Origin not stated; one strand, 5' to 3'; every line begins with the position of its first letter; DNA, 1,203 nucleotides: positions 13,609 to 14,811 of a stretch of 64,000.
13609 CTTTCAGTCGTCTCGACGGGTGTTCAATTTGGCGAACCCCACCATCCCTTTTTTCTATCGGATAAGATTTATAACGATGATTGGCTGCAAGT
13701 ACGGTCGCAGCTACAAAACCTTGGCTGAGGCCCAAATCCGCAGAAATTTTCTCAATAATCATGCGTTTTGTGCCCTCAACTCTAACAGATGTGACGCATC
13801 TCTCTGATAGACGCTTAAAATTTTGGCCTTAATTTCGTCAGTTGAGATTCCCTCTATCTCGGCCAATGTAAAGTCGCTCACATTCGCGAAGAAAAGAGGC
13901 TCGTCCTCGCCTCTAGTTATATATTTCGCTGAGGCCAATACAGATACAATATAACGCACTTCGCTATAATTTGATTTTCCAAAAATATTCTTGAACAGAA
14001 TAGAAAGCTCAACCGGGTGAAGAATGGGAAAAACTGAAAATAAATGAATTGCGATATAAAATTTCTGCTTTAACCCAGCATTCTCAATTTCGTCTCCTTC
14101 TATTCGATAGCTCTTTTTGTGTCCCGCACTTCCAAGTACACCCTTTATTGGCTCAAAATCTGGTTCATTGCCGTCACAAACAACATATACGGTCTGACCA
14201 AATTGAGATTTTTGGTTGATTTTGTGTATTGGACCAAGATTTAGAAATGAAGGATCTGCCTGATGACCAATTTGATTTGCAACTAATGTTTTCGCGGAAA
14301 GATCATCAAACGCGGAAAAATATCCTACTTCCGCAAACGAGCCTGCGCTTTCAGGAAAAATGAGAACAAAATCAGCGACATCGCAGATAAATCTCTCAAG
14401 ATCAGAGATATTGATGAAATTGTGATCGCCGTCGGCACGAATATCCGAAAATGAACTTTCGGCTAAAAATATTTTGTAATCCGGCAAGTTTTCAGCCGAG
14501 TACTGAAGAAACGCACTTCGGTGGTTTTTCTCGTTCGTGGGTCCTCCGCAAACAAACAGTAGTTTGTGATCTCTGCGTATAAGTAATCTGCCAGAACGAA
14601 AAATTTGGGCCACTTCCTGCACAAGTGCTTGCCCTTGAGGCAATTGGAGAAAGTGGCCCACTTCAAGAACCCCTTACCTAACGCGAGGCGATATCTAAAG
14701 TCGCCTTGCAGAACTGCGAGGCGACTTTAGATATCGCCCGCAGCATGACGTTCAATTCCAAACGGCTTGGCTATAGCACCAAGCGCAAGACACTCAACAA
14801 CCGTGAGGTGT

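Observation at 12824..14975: Retron-like module: RT translationally coupled to an upstream effector and preceded by a structured non-coding region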

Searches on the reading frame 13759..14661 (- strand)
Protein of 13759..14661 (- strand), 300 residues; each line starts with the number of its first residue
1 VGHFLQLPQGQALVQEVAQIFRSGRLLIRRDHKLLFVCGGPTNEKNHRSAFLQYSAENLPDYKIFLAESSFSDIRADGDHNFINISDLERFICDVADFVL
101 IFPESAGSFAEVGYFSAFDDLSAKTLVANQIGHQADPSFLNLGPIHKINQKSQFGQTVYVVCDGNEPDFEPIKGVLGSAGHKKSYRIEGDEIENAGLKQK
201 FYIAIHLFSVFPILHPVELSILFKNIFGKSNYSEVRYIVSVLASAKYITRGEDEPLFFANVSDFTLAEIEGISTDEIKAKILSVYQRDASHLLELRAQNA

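Call 3: search_protein_families(library=padloc, proteins=[window:13759-14661:-], max_evalue=0.01)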
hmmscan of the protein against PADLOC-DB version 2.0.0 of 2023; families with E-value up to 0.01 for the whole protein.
window:13759-14661:- (300 aa): 2 families
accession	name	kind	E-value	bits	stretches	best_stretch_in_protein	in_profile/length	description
PDLC02928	NDT_II-A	-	2.2e-40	136.9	1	15-287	4-270/279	-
PDLC02930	NDT_II-A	-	7.4e-23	79.5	1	28-254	19-238/272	-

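Call 4: search_protein_families(library=pfam, proteins=[window:13759-14661:-], max_evalue=0.1)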
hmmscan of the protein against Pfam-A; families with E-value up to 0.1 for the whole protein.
window:13759-14661:- (300 aa): 1 family
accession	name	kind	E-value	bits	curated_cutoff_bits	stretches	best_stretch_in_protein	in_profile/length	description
PF07449.17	HyaE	-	0.033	14.7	22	1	75-141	24-89/108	Hydrogenase-1 expression protein HyaE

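Call 5: search_protein_families(library=ncbifam, proteins=[window:13759-14661:-], max_evalue=0.1)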
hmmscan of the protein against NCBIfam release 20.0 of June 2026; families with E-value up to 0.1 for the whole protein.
window:13759-14661:- (300 aa): 1 family
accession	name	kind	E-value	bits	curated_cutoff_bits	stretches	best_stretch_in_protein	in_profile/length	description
NF038232.1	STM3845_fam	equivalog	1.2e-41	143.2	100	1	29-285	6-277/277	retron St85 family effector protein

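Call 15: find_homologous_proteins(query=window:13759-14661:-, max_evalue=0.00001)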
Query window:13759-14661:- (300 aa): 147 proteins with E <= 0.00001 among 1380 candidates; the best 120 are listed.
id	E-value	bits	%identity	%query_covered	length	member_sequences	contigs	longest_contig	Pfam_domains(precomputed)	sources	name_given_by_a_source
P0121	3.0e-186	636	100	96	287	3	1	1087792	PF28093.1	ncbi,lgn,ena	-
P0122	1.1e-120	420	66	96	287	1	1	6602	PF28093.1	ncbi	-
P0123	1.2e-73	266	45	98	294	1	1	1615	PF28093.1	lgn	-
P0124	1.8e-61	226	40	99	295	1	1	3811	PF28093.1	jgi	-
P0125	1.6e-43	167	37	82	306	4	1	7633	PF28093.1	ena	-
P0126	9.7e-43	165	32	96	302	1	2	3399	PF28093.1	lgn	-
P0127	1.4e-41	161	35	98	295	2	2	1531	PF28093.1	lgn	-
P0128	2.0e-41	160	33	96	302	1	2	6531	PF28093.1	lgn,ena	-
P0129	2.2e-41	160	34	95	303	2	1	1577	PF28093.1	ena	-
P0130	1.1e-40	158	33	95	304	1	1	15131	PF28093.1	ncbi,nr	ncbi:MAG: hypothetical protein HZB57_00020 [Gammaproteobacteria bacterium]|nr:hypothetical protein [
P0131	2.5e-40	157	35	96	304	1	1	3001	PF28093.1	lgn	-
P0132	4.5e-40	156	33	96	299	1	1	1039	PF28093.1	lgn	-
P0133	4.7e-40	156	34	92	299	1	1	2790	PF28093.1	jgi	jgi:hypothetical protein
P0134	6.4e-40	155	35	98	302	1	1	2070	PF28093.1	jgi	jgi:hypothetical protein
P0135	1.8e-39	154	30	96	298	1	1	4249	PF28093.1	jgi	jgi:hypothetical protein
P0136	2.0e-39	154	32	96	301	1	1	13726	PF28093.1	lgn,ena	-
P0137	2.7e-39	153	34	94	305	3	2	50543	PF28093.1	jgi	jgi:hypothetical protein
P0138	1.2e-38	151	32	95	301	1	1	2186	PF28093.1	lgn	-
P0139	1.3e-38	151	33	98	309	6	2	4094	PF28093.1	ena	-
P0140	1.8e-38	151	33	98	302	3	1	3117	PF28093.1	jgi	-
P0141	4.4e-38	149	34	99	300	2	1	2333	PF28093.1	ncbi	-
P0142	7.0e-38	149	34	94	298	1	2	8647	PF28093.1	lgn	-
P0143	7.2e-38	149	33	98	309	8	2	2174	PF28093.1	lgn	-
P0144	8.1e-38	149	33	82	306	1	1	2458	PF28093.1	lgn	-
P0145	1.5e-37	148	33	93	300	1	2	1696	PF28093.1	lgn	-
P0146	1.7e-37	147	31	98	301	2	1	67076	PF28093.1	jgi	-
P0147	2.4e-37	147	34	81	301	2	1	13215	PF28093.1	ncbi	-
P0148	2.5e-37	147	32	96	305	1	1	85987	PF28093.1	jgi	jgi:hypothetical protein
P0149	7.8e-37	145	32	96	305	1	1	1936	PF28093.1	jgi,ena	-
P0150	8.6e-37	145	35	93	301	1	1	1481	PF28093.1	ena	-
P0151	1.1e-36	145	34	94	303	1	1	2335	PF28093.1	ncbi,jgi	-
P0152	1.5e-36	144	32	95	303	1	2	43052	PF28093.1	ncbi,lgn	-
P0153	2.0e-36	144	33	93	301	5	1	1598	PF28093.1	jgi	jgi:hypothetical protein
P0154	3.2e-36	143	32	95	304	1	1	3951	PF28093.1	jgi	jgi:hypothetical protein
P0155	4.2e-36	143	34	86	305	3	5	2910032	PF28093.1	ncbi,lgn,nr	ncbi:MAG: hypothetical protein HND59_00735 [Pseudomonadota bacterium]|nr:MAG: hypothetical protein H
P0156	4.5e-36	143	34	93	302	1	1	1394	PF28093.1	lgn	-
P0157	5.3e-36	143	33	93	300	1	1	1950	PF28093.1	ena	-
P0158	6.7e-36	142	33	94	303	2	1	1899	PF28093.1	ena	-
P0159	9.3e-36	142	34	86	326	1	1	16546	PF28093.1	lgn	-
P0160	2.1e-35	141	34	95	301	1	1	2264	PF28093.1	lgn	-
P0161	3.4e-35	140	32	98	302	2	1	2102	PF28093.1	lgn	-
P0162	3.8e-35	140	30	95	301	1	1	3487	PF28093.1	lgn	-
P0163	4.7e-35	139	33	86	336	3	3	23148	PF28093.1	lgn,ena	-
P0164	5.2e-35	139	31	100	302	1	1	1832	PF28093.1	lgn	-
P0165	5.5e-35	139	34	94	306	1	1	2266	PF28093.1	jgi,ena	-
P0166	5.7e-35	139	33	97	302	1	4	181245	PF28093.1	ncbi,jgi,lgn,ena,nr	ncbi:MAG TPA: retron St85 family effector protein [Blastocatellia bacterium]|nr:retron St85 family e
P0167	7.2e-35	139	32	94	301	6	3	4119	PF28093.1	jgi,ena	-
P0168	8.3e-35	139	31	98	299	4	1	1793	PF28093.1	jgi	jgi:hypothetical protein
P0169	8.3e-35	139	31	100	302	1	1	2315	PF28093.1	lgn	-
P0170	1.4e-34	138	33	95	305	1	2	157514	PF28093.1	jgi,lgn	jgi:hypothetical protein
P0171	1.6e-34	138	34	95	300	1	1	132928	PF28093.1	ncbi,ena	-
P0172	2.0e-34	137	34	96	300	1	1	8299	PF28093.1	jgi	jgi:hypothetical protein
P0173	2.2e-34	137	30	95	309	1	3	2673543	PF28093.1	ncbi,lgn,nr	ncbi:MAG: hypothetical protein HND56_07920 [Pseudomonadota bacterium]|nr:hypothetical protein [Pseud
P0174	3.0e-34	137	33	93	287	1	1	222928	PF28093.1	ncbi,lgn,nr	ncbi:MAG TPA: retron St85 family effector protein [Candidatus Acidoferrales bacterium]|nr:retron St8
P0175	3.1e-34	137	34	96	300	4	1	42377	PF28093.1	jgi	jgi:hypothetical protein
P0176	3.6e-34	137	34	98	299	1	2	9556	PF28093.1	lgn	-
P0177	5.5e-34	136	33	98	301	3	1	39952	PF28093.1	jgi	jgi:hypothetical protein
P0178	5.8e-34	136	32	98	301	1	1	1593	PF28093.1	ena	-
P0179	7.0e-34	136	32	98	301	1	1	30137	PF28093.1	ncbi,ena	-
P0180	8.4e-34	135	30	93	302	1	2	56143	PF28093.1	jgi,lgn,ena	-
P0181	8.6e-34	135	31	95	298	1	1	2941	PF28093.1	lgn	-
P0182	9.8e-34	135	31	99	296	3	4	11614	PF28093.1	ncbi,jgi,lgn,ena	jgi:hypothetical protein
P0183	1.0e-33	135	33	95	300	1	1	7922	PF28093.1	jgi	jgi:hypothetical protein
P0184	1.1e-33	135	32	98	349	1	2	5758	PF28093.1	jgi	-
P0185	1.5e-33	135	33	98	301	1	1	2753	PF28093.1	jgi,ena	-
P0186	1.5e-33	135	33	98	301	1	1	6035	PF28093.1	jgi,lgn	jgi:hypothetical protein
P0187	2.1e-33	134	34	83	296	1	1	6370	PF28093.1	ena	-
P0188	2.4e-33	134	33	94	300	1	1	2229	PF28093.1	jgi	jgi:hypothetical protein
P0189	2.7e-33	134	32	96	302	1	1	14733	PF28093.1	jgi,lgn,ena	-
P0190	2.7e-33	134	32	94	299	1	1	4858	PF28093.1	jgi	jgi:hypothetical protein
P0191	3.4e-33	133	34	91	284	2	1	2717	PF28093.1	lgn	-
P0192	4.3e-33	133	31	97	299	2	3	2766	PF28093.1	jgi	jgi:hypothetical protein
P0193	6.0e-33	133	31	94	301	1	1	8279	PF28093.1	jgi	jgi:hypothetical protein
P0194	6.8e-33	132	33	95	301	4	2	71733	PF28093.1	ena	-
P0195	8.1e-33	132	32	90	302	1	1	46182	PF28093.1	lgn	-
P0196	8.2e-33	132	33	92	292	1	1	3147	PF28093.1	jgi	jgi:hypothetical protein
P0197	9.6e-33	132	32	95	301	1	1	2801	PF28093.1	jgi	jgi:hypothetical protein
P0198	1.1e-32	132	31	81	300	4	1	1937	PF28093.1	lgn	-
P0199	1.1e-32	132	30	81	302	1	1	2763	PF28093.1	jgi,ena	-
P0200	1.1e-32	132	32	94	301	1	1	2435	PF28093.1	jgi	jgi:hypothetical protein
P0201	1.2e-32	132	32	98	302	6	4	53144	PF28093.1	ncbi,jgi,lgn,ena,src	-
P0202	1.2e-32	131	32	92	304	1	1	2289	PF28093.1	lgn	-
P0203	1.3e-32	131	30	97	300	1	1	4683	PF28093.1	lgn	-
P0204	2.3e-32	131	32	98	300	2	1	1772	PF28093.1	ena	-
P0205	2.6e-32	130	33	97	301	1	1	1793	PF28093.1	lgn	-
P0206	2.7e-32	130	30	98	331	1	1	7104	PF28093.1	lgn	-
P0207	2.8e-32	130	29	93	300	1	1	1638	PF28093.1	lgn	-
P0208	3.7e-32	130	33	98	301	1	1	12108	PF28093.1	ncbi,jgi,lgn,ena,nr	ncbi:MAG TPA: retron St85 family effector protein [Pyrinomonadaceae bacterium]|nr:retron St85 family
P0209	4.2e-32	130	31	98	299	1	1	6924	PF28093.1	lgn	-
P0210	4.6e-32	130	32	86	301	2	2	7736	PF28093.1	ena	-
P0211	5.0e-32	130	31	98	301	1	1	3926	PF28093.1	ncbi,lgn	-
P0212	5.1e-32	129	39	54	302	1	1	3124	PF28093.1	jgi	jgi:hypothetical protein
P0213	6.0e-32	129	32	72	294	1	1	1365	PF28093.1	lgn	-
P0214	1.0e-31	129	35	86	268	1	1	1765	PF28093.1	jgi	jgi:hypothetical protein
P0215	1.1e-31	128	33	97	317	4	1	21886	PF28093.1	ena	-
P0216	1.2e-31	128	31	97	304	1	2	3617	PF28093.1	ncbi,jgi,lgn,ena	-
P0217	1.5e-31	128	31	98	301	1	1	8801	PF28093.1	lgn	-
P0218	1.7e-31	128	31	91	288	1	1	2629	PF28093.1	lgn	-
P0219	3.6e-31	127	31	97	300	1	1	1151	PF28093.1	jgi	-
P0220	5.5e-31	126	29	94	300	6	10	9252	PF28093.1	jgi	-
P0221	5.7e-31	126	32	94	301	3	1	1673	PF28093.1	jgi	jgi:hypothetical protein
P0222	8.8e-31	125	32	98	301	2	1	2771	PF28093.1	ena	-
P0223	9.1e-31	125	30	95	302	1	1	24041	PF28093.1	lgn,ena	-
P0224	1.3e-30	125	30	98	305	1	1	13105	PF28093.1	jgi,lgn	jgi:hypothetical protein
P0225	2.0e-30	124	34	88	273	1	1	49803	PF28093.1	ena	-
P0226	3.1e-30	124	31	92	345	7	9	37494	PF28093.1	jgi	jgi:hypothetical protein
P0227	3.9e-30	123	30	96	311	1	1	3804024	PF28093.1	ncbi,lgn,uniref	ncbi:retron St85 family effector protein [Bdellovibrio sp. BCCA]|uniref:retron St85 family effector 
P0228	7.1e-30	122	40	55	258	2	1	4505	PF28093.1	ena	-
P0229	7.7e-30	122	34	84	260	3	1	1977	PF28093.1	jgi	jgi:hypothetical protein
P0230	9.4e-30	122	31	82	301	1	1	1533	PF28093.1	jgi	-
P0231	3.1e-29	120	31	96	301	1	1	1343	PF28093.1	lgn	-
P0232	3.6e-29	120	33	87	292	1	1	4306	PF28093.1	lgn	-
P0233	4.8e-29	120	30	96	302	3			PF28093.1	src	-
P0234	1.0e-28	119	34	82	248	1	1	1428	PF28093.1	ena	-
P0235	6.9e-28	116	31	93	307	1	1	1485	PF28093.1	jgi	jgi:hypothetical protein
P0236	7.7e-28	116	29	93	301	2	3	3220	PF28093.1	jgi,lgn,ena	-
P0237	8.5e-28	116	30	96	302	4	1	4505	PF28093.1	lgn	-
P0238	9.7e-28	115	30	88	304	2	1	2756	PF28093.1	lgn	-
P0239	2.2e-27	114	41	51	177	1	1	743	PF28093.1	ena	-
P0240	3.7e-27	114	42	48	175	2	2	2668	PF28093.1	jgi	jgi:hypothetical protein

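Call 24: search_solved_structures(query=window:13759-14661:-, max_evalue=1, show_alignments=2)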
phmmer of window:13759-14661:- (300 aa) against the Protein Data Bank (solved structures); distinct sequences matched with E-value up to 1: 3.
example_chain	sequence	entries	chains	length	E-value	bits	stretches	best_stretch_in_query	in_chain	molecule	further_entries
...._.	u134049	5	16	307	4e-14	55.9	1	34-162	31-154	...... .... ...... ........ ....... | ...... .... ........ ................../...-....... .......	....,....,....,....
8qbl_G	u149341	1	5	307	2.7e-13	53.2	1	34-162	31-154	Retron Ec86 putative ribosyltransferase/DNA-binding protein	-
6mab_A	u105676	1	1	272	0.78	12.3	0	63-156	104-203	Sigma regulatory family protein-PP2C phosphatase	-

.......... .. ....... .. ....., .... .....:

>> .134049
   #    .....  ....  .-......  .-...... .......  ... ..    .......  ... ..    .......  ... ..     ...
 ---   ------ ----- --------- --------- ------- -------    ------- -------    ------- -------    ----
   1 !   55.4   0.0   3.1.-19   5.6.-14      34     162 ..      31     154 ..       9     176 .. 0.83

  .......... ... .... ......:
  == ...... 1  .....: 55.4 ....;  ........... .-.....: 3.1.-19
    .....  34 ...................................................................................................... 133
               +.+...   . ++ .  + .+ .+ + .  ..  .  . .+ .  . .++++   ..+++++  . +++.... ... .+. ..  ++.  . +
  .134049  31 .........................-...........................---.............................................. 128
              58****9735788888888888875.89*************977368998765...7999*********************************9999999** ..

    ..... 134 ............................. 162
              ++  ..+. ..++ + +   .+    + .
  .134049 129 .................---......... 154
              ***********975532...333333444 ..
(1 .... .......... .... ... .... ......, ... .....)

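Call 36: predict_structure(alignment_id=A3)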
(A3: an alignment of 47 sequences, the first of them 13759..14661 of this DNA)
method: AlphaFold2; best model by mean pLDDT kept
length: 300 residues; sequences in the alignment: 47
mean_pLDDT: 92.4   pTM: 0.89
mean pLDDT of the five models: 92.4, 92.0, 91.8, 91.4, 91.3
residues with pLDDT >= 90: 245; 70-90: 49; 50-70: 6; < 50: 0
segments of 3 or more residues with pLDDT < 50: none
pLDDT, mean of each block of 10 residues (from residue 1): 87 96 94 93 93 96 93 82 88 96 94 96 96 82 96 95 90 94 92 95 95 95 97 95 92 89 82 93 95 90
secondary structure, 60 per line:
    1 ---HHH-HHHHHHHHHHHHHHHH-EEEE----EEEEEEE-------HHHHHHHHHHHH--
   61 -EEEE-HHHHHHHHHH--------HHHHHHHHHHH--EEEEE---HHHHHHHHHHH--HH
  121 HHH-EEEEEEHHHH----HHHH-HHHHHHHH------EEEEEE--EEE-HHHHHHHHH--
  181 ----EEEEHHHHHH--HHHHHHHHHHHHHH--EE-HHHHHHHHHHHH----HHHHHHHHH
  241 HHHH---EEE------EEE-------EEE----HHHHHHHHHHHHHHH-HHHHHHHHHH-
elements in order: H8-23 E25-28 E33-39 H47-58 E62-65 H67-76 H85-95 E98-102 H106-116 H119-123 E125-130 H131-134 H139-142 H144-151 E158-163 E166-168 H170-178 E185-188 H189-194 H197-210 H216-227 H232-244 E248-250 E257-259 E267-269 H274-288 H290-299

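Call 41: fold_search(model_id=the predicted structure, library=pdb)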
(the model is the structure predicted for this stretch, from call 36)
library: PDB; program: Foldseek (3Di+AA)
matches with E <= 10: 1031; with E <= 0.001: 3
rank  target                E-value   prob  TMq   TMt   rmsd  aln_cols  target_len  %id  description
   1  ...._J                1.8e-11  1.00  0.54  0.54   6.7       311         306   19  Cryo-EM structure of E.coli retron-Ec86 in complex with its effector at 2.5 angstrom (released 2022-09-14)
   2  8qbl_E                4.1e-11  1.00  0.54  0.54   6.3       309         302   19  Retron-Eco1 filament with inactive effector (E106A, 2 segments) (released 2024-06-05)
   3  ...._E                1.3e-10  1.00  0.57  0.56   6.0       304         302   19  Retron-Eco1 filament with ADP-ribosylated Effector (local map with 1 segment) (released 2024-06-05)
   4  4ohr                  4.9e-03  1.00  0.32  0.55   6.7       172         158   17  Crystal structure of MilB from Streptomyces rimofaciens (released 2014-06-25)
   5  4jel                  7.7e-03  1.00  0.32  0.56   6.2       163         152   15  Structure of MilB Streptomyces rimofaciens CMP N-glycosidase (released 2013-09-11)
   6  8of6_A                8.2e-03  0.99  0.29  0.50   5.9       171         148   11  Structure of YtoQ (released 2024-03-27)
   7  6hlu_B                8.2e-03  0.87  0.29  0.13  10.1       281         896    9  Crystal structure of the LRR-Roc-COR domain of the Chlorobium tepidum Roco protein (released 2018-12-26)
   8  4ohb                  8.7e-03  0.99  0.31  0.53   6.9       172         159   17  Crystal structure of MilB E103A in complex with 5-hydroxymethylcytidine 5'-monophosphate (hmCMP) from Streptomyces rimof (released 2014-06-25)
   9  4jem_B                1.0e-02  1.00  0.31  0.54   5.8       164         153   16  Crystal structure of MilB complexed with cytidine 5'-monophosphate (released 2013-09-11)
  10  4jem_A                1.0e-02  0.99  0.31  0.52   6.4       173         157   18  Crystal structure of MilB complexed with cytidine 5'-monophosphate (released 2013-09-11)
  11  9emx_A                1.0e-02  0.99  0.26  0.45   5.7       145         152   12  Nucleoside 2'deoxyribosyltransferase from Chroococcidiopsis thermalis PCC 7203 Double Mutant Y7F A9S bound to Cordycep (released 2025-05-07)
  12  7m5h_B                1.2e-02  1.00  0.31  0.55   6.4       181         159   10  Crystal structure of conserved protein from Enterococcus faecalis V583 (released 2021-04-07)
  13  8rpt_B                1.5e-02  1.00  0.32  0.62   5.0       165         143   14  Crystal structure of human DNPH1 mutant- D80A (released 2024-11-20)
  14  7m5h_A                1.6e-02  0.99  0.29  0.51   7.0       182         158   10  Crystal structure of conserved protein from Enterococcus faecalis V583 (released 2021-04-07)
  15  4jen_A                1.8e-02  0.99  0.28  0.58   4.5       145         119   10  Structure of Clostridium botulinum CMP N-glycosidase, BcmB (released 2013-09-11)
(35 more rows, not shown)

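Call 65: search_dna_similar(query=window:13759-14661:-, collection=phages, mode=protein, max_rows=10)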
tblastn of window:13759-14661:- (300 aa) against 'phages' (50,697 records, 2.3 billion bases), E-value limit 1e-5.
Records with a match: 16; places in all: 16; records where one place covers at least 80% of the query: 0.
Best place of each record, by identity: <60% 16.
By first word of the organism name: Klebsiella 13; Pseudomonas 3.
By host as written in the record: Klebsiella pneumoniae 11; Klebsiella pneumoniae KL49 2; Pseudomonas aeruginosa 01-7071 1; Pseudomonas aeruginosa 01-0440 1; Pseudomonas aeruginosa 04-5265 1.
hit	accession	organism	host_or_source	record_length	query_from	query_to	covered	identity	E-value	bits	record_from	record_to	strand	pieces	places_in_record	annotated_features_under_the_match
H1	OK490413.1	Klebsiella phage Kp4860-7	Klebsiella pneumoniae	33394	33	195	54%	30.1%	7e-15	81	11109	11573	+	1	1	record has no annotation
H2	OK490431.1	Klebsiella phage Kp4871-2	Klebsiella pneumoniae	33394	33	195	54%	30.1%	7e-15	81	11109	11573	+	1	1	record has no annotation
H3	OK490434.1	Klebsiella phage Kp4872-2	Klebsiella pneumoniae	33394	33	195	54%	30.1%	7e-15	81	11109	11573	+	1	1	record has no annotation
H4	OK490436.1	Klebsiella phage Kp4873-1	Klebsiella pneumoniae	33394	33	195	54%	30.1%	7e-15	81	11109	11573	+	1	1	record has no annotation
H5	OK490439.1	Klebsiella phage Kp4874-1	Klebsiella pneumoniae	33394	33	195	54%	30.1%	7e-15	81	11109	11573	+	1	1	record has no annotation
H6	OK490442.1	Klebsiella phage Kp4875-1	Klebsiella pneumoniae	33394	33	195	54%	30.1%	7e-15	81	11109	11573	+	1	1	record has no annotation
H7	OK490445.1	Klebsiella phage Kp4876-1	Klebsiella pneumoniae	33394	33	195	54%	30.1%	7e-15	81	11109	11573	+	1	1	record has no annotation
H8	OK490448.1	Klebsiella phage Kp4877-1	Klebsiella pneumoniae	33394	33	195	54%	30.1%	7e-15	81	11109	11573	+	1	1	record has no annotation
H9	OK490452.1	Klebsiella phage Kp4878-2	Klebsiella pneumoniae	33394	33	195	54%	30.1%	7e-15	81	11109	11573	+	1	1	record has no annotation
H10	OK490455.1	Klebsiella phage Kp4879-2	Klebsiella pneumoniae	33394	33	195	54%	30.1%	7e-15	81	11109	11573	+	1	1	record has no annotation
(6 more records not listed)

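Call 66: search_dna_similar(query=window:13759-14661:-, collection=plasmids, mode=protein, max_rows=10)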
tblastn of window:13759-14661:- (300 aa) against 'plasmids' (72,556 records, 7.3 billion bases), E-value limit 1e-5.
Records with a match: 1; places in all: 1; records where one place covers at least 80% of the query: 0.
Best place of each record, by identity: <60% 1.
By first word of the organism name: Escherichia 1.
By predicted mobility (MOB-suite, as given by PLSDB): non-mobilizable 1.
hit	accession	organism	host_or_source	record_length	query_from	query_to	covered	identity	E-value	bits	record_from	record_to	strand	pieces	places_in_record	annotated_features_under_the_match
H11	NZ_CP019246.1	Escherichia coli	Homo sapiens,urine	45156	33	190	53%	29.1%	4e-14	80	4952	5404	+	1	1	retron St85 family effector protein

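Call 84: get_annotated_region(hit=H11, flank=2500)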
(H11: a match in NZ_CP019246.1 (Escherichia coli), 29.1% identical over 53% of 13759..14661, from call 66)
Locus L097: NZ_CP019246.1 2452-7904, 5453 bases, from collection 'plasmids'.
description: Escherichia coli strain Combat13F7 plasmid pCombat13F7-1, complete sequence
organism: Escherichia coli (NCBI taxid 562)
taxonomy: Bacteria; Pseudomonadota; Gammaproteobacteria; Enterobacterales; Enterobacteriaceae; Escherichia; Escherichia coli
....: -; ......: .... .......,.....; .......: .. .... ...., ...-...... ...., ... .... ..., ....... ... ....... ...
typing (MOB-suite, as given by PLSDB): non-mobilizable
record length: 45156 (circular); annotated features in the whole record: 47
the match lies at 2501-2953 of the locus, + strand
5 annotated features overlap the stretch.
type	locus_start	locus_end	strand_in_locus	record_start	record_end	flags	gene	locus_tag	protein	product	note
CDS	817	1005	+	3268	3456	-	-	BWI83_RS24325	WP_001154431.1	hypothetical protein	-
CDS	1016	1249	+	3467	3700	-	-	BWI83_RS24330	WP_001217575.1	DinI-like family protein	-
CDS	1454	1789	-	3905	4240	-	-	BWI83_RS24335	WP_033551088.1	hypothetical protein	-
CDS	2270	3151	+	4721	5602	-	-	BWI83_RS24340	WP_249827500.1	retron St85 family effector protein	-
CDS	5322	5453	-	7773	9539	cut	-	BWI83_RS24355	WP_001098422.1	terminase ATPase subunit family protein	-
